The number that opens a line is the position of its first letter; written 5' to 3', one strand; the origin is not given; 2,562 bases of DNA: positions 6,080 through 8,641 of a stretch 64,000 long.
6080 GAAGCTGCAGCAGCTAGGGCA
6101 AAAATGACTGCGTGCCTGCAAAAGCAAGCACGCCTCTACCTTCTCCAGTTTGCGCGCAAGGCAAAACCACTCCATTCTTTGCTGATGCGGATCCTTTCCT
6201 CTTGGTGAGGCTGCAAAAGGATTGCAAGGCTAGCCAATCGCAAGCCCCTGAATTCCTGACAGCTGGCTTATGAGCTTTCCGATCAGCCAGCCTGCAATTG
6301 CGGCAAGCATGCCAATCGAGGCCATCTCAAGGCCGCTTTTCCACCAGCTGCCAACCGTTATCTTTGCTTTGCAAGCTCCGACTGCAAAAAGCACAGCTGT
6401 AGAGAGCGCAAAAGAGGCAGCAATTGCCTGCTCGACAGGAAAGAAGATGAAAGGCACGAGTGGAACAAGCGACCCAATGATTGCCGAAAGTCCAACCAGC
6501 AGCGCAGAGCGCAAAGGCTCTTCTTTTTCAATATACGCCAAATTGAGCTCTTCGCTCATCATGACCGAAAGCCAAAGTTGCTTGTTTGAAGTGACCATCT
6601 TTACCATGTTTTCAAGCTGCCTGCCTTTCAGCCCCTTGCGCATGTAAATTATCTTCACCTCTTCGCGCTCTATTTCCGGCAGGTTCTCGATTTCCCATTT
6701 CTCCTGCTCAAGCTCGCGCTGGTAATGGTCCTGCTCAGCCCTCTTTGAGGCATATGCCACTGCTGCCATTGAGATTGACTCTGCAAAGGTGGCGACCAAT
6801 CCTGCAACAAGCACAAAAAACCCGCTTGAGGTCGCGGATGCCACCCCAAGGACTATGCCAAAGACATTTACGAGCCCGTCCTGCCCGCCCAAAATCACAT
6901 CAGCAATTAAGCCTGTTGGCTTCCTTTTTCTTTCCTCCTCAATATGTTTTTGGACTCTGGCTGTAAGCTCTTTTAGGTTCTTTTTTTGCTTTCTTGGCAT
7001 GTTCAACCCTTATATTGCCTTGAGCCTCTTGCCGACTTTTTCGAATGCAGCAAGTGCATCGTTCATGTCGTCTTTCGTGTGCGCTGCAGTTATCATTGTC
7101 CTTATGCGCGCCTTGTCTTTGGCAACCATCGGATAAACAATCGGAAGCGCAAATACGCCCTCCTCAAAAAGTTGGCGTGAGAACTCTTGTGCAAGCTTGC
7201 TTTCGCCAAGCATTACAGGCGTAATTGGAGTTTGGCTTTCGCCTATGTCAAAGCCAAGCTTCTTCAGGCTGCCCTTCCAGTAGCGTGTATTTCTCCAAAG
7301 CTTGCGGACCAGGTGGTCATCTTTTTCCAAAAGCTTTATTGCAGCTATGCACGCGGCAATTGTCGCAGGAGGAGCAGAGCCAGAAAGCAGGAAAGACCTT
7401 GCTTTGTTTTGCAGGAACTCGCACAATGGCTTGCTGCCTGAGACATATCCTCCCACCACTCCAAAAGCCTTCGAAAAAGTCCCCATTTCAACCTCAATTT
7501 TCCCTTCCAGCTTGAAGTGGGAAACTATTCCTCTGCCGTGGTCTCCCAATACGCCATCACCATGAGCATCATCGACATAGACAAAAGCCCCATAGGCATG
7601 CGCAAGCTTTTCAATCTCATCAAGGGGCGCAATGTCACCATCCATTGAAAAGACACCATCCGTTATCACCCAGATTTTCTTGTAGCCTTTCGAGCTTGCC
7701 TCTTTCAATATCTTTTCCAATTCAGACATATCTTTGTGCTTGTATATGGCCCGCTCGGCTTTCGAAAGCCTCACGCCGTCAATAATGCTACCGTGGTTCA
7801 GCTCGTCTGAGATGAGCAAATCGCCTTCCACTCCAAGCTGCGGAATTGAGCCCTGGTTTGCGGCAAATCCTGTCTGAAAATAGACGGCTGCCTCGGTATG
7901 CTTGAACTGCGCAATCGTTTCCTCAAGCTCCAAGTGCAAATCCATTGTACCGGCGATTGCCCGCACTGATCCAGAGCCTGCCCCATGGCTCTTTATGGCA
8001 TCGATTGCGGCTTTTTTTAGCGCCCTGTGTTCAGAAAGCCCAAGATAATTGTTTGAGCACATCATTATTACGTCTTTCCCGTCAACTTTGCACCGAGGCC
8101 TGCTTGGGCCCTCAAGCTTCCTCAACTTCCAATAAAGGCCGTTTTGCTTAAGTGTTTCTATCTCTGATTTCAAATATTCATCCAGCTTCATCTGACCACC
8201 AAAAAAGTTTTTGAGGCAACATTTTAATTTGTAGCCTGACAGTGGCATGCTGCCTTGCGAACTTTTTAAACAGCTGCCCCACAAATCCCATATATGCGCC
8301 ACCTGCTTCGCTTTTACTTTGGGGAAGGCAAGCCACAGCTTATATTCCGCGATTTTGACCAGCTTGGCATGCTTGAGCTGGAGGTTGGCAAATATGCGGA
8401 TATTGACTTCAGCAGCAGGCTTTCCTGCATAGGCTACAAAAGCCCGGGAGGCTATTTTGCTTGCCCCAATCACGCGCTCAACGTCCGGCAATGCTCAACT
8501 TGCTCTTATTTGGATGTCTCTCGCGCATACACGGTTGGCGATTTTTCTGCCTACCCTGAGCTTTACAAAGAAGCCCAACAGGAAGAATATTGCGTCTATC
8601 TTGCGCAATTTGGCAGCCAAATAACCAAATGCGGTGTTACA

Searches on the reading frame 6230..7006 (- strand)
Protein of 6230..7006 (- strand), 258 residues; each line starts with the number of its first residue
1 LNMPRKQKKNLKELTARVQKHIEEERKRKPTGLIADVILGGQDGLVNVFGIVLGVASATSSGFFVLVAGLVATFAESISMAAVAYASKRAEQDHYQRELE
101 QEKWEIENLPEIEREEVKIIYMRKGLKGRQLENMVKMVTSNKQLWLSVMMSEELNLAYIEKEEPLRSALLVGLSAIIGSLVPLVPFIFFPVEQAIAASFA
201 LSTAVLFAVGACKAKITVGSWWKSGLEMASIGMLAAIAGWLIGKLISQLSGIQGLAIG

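Call 96: search_protein_families(library=pfam, proteins=[window:6230-7006:-], max_evalue=0.001)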
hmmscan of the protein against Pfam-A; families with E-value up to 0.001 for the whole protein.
window:6230-7006:- (258 aa): 1 family
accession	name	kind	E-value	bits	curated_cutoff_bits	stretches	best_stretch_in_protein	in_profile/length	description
PF01988.24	VIT1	-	1.3e-60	205.3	28.1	1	35-244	2-214/214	VIT family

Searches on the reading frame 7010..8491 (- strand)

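Call 96: search_protein_families(library=pfam, proteins=[window:7010-8491:-], max_evalue=0.001)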
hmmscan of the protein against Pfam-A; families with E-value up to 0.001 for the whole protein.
window:7010-8491:- (493 aa): 2 families
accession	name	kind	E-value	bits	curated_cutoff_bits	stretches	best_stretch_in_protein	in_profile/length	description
PF00155.27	Aminotran_1_2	-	2.6e-65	221.4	19.7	1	139-482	1-360/361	Aminotransferase class I and II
PF01053.26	Cys_Met_Meta_PP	-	8.4e-06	25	27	1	188-314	56-180/381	Cys/Met metabolism PLP-dependent enzyme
